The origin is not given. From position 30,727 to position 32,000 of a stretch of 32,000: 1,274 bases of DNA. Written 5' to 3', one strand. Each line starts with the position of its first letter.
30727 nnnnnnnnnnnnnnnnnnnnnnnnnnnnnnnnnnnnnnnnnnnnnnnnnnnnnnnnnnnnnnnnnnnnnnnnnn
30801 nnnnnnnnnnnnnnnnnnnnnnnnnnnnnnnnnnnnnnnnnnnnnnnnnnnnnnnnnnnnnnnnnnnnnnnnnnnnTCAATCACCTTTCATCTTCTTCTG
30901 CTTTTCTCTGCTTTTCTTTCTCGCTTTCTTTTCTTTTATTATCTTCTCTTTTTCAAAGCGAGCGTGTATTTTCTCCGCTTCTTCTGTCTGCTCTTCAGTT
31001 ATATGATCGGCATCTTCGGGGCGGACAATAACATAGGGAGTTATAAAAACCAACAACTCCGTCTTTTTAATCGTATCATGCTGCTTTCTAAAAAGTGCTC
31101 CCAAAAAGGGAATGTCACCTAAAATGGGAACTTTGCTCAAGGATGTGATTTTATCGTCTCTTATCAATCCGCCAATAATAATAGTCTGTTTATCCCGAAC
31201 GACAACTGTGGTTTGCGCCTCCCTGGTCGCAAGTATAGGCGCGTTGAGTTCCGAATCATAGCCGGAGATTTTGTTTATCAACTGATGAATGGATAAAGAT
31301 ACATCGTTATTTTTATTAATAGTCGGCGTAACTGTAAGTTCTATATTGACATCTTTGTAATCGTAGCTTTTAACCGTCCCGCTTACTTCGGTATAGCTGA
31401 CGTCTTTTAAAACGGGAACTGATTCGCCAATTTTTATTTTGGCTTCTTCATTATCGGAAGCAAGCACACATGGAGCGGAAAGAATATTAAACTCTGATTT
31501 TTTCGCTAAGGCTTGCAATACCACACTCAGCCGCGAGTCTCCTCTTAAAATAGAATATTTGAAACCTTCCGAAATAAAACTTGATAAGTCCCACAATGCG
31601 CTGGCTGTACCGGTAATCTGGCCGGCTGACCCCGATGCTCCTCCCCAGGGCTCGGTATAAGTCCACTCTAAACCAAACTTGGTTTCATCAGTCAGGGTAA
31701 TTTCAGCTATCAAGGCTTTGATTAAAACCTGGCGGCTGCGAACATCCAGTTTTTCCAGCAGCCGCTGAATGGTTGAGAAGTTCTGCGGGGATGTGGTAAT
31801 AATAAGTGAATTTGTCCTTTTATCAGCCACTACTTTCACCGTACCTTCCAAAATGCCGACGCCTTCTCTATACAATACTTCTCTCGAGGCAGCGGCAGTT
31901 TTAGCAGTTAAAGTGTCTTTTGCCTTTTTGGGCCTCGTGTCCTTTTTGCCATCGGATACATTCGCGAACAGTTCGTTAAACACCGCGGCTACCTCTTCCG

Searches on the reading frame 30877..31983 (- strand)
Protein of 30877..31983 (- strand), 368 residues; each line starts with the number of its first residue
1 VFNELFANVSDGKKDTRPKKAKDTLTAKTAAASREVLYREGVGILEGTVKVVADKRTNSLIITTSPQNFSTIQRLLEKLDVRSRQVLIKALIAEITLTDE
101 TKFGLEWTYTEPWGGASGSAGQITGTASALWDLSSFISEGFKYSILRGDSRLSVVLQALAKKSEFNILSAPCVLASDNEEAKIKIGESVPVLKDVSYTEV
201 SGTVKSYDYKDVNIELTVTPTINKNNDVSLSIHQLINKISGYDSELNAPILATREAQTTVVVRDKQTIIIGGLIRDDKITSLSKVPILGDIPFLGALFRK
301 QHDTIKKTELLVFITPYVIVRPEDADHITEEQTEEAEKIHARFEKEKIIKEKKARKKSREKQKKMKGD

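Call 65: search_protein_families(library=pfam, proteins=[window:30877-31983:-], max_evalue=0.001)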
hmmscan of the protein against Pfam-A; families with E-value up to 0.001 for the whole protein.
window:30877-31983:- (368 aa): 2 families
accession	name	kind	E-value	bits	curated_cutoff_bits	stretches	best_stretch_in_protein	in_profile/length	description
PF00263.26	Secretin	-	2.7e-48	164.2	27.5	1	158-319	1-168/169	Bacterial type II and III secretion system protein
PF03958.22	Secretin_N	-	2.8e-10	40.7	28.2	1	42-85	26-69/69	Bacterial type II/III secretion system short domain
